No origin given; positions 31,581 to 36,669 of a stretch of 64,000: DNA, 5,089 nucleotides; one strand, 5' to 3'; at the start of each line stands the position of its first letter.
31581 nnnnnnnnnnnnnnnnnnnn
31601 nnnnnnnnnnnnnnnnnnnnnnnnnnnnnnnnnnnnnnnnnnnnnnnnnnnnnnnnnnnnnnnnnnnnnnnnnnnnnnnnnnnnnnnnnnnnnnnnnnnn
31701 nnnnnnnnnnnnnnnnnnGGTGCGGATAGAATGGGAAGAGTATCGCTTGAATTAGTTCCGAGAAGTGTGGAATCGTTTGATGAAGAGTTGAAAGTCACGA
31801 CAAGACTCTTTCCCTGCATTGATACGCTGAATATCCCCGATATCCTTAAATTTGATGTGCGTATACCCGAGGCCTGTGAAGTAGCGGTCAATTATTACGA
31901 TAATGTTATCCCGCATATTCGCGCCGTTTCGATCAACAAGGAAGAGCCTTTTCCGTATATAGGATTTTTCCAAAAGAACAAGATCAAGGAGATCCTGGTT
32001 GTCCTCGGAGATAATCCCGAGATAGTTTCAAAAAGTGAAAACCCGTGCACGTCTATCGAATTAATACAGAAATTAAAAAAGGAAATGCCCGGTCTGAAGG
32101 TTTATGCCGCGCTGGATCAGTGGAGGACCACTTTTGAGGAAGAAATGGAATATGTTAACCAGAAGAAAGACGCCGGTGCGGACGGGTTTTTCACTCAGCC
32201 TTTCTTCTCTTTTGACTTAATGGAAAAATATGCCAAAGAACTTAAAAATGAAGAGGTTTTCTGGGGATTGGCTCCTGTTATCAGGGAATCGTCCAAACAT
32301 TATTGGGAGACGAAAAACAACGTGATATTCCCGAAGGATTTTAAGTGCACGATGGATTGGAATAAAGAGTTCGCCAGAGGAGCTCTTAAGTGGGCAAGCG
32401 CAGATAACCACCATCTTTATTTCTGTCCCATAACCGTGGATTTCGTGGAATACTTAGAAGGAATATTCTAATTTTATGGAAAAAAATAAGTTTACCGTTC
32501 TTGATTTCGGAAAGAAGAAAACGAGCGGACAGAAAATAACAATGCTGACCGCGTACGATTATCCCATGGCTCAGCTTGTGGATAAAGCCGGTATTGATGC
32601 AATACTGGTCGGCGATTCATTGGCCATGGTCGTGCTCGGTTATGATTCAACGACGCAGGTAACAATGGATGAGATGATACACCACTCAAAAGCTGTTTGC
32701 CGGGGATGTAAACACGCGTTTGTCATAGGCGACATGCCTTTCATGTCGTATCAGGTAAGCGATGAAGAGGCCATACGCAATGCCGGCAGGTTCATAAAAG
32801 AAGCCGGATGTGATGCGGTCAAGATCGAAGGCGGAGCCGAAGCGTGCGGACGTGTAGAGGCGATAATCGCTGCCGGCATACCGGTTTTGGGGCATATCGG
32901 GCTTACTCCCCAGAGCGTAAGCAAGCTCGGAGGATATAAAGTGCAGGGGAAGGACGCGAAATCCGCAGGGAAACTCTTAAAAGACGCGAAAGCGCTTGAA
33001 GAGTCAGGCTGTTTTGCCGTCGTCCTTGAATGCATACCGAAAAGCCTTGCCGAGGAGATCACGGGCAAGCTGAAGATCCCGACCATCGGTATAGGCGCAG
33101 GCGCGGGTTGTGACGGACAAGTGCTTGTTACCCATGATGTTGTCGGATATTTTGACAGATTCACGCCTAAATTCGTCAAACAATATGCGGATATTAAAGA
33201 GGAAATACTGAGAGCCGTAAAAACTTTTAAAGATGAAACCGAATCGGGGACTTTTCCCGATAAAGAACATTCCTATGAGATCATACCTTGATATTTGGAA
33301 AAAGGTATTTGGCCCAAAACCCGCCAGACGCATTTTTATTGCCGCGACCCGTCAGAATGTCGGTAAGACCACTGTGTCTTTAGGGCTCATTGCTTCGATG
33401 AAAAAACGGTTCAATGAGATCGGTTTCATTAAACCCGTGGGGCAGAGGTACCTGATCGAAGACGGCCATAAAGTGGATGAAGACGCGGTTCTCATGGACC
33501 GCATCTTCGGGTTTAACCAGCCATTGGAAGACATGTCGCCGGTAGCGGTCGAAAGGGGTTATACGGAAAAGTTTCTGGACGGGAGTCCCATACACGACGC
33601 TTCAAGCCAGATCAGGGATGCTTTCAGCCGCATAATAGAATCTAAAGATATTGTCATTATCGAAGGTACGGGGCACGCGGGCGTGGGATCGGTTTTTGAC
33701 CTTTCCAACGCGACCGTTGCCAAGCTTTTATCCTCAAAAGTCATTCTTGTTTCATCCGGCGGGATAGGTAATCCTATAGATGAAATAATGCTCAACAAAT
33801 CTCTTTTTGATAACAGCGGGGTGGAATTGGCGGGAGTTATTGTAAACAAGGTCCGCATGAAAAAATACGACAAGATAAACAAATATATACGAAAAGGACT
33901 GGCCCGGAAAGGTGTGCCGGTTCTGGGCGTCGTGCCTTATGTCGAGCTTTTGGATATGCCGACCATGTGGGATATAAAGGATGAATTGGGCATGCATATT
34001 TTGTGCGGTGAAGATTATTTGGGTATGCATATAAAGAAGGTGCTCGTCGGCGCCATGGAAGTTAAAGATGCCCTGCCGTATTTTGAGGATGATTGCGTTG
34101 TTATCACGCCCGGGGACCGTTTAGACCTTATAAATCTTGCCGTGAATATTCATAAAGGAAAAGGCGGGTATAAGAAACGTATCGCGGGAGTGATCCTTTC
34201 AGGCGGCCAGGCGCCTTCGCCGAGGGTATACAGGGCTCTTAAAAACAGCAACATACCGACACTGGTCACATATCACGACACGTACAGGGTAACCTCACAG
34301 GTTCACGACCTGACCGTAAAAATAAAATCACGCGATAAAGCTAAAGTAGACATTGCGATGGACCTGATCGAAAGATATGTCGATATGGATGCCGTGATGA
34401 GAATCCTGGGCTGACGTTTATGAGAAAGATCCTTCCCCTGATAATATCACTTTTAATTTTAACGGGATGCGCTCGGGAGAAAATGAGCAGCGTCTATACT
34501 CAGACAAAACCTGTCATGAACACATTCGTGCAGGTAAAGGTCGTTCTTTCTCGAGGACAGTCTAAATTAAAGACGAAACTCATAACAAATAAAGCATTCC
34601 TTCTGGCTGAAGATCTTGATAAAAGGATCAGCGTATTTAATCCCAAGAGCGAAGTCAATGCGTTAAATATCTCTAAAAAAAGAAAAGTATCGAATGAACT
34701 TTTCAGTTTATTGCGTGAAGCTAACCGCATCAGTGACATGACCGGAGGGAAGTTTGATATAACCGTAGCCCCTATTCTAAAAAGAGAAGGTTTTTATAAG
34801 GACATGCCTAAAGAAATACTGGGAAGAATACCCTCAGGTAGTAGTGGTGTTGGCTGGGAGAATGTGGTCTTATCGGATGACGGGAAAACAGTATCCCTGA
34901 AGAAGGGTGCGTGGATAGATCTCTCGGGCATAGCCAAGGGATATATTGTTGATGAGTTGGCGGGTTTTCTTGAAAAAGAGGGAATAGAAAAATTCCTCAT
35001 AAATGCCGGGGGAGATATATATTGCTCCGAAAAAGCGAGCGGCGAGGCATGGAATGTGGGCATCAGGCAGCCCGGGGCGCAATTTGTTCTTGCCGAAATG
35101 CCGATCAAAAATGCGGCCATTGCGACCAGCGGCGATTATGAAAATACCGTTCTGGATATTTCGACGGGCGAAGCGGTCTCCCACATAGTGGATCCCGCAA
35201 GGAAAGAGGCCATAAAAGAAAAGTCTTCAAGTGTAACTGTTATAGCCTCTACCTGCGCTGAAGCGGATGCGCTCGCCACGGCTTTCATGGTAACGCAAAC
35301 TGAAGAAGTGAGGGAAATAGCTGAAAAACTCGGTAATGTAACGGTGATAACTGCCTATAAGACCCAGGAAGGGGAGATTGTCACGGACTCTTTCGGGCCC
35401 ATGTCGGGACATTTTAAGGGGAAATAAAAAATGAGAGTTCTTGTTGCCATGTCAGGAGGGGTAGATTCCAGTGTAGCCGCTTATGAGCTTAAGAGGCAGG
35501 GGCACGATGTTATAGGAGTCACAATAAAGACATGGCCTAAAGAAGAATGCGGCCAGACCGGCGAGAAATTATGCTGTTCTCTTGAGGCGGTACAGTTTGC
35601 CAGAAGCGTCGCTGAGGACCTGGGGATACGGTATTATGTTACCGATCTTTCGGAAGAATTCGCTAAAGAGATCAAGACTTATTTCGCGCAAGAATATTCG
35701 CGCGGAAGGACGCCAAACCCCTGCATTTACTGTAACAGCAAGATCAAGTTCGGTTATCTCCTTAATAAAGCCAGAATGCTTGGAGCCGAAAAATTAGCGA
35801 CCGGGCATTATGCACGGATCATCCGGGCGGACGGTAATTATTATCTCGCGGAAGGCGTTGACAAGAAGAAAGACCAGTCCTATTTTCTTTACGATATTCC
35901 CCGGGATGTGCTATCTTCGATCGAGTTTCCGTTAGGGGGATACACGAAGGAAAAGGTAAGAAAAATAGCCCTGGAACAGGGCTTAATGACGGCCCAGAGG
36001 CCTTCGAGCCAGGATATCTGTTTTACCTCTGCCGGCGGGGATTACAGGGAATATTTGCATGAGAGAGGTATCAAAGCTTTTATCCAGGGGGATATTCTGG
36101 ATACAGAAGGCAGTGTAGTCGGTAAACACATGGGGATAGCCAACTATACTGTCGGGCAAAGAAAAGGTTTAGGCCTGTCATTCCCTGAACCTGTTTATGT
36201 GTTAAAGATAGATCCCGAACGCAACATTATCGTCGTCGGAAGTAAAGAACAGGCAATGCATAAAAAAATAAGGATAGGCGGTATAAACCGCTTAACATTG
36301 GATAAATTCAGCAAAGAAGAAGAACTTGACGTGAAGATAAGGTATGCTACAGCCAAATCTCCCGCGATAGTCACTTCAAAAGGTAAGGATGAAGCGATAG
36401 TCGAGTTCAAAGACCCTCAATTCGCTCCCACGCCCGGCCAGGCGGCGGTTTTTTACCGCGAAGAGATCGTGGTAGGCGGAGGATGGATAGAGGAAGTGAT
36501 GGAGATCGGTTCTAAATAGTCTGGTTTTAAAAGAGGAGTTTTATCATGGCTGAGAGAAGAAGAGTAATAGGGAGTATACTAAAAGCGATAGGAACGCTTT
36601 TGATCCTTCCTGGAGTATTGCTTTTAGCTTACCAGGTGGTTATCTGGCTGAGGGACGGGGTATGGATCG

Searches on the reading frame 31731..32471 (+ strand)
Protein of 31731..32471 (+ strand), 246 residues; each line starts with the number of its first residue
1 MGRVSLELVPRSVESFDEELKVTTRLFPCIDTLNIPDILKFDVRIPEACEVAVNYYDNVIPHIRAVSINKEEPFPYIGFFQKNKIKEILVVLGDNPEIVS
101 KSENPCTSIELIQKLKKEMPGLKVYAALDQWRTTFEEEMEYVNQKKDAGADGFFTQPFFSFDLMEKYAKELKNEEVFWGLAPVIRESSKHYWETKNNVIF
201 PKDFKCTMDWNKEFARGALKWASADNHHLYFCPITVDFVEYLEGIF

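Call 63: search_protein_families(library=pfam, proteins=[window:31731-32471:+], max_evalue=0.00001)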
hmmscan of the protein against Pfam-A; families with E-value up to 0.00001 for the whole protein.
window:31731-32471:+ (246 aa): 1 family
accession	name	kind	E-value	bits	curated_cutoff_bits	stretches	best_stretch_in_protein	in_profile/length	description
PF02219.23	MTHFR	-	1e-07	32.1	24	1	59-175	73-198/287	Methylenetetrahydrofolate reductase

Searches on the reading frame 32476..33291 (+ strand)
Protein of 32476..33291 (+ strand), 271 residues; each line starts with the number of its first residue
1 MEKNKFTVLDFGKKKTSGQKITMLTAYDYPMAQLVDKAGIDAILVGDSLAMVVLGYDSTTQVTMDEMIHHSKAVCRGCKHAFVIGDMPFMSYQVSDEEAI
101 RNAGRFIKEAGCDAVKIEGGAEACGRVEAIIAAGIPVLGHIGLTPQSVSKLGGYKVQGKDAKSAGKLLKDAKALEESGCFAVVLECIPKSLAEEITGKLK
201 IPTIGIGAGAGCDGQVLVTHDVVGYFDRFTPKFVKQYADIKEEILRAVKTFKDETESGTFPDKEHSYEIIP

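Call 63: search_protein_families(library=pfam, proteins=[window:32476-33291:+], max_evalue=0.00001)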
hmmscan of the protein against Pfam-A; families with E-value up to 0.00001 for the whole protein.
window:32476-33291:+ (271 aa): 2 families
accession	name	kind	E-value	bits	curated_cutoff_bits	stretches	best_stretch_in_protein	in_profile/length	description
PF02548.21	Pantoate_transf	-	6.2e-121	403.2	28.7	1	5-262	1-258/259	Ketopantoate hydroxymethyltransferase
PF13714.12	PEP_mutase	-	8.1e-06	26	31.5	0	16-120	6-107/240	Phosphoenolpyruvate phosphomutase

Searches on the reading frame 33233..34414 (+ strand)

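Call 63: search_protein_families(library=pfam, proteins=[window:33233-34414:+], max_evalue=0.00001)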
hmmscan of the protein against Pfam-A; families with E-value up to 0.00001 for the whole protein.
window:33233-34414:+ (393 aa): 3 families
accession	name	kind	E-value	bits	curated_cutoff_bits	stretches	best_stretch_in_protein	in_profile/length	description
PF13500.12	AAA_26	-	8.3e-36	124.2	27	1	32-243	1-197/198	AAA domain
PF07085.17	DRTGG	-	1.3e-22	80.1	25.2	1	247-359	1-104/105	DRTGG domain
PF01656.29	CbiA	-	5.7e-10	39.7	25.4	1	34-238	1-113/125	CobQ/CobB/MinD/ParA nucleotide binding domain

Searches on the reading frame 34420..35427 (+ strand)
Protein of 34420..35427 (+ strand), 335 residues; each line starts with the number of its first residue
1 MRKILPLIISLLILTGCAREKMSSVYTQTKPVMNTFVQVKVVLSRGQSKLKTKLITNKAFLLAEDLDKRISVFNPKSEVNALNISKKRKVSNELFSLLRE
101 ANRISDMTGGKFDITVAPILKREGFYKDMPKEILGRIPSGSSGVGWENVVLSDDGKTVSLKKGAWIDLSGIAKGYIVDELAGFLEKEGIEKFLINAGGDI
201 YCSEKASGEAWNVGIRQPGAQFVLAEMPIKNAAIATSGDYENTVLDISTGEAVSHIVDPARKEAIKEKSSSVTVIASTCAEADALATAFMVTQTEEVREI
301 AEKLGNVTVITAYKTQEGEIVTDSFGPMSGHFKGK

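Call 63: search_protein_families(library=pfam, proteins=[window:34420-35427:+], max_evalue=0.00001)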
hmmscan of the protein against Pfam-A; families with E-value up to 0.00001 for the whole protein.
window:34420-35427:+ (335 aa): 1 family
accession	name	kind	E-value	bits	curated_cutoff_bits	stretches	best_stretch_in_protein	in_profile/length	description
PF02424.20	ApbE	-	2.8e-66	224.2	25.6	1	33-309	1-264/266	ApbE family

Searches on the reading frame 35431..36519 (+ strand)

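Call 64: search_protein_families(library=pfam, proteins=[window:35431-36519:+], max_evalue=0.00001)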
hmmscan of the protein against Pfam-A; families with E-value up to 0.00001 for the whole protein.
window:35431-36519:+ (362 aa): 3 families
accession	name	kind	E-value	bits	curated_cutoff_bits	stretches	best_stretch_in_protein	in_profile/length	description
PF03054.22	tRNA_Me_trans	-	3.4e-74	249.3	20.6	1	1-199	1-200/202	tRNA methyl transferase HUP domain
PF20259.3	tRNA_Me_trans_M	-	2.3e-19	69.1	27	1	208-271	3-66/66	tRNA methyl transferase PRC-barrel domain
PF20258.4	tRNA_Me_trans_C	-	4.4e-15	56.2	20.6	1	289-353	13-77/77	Aminomethyltransferase beta-barrel domain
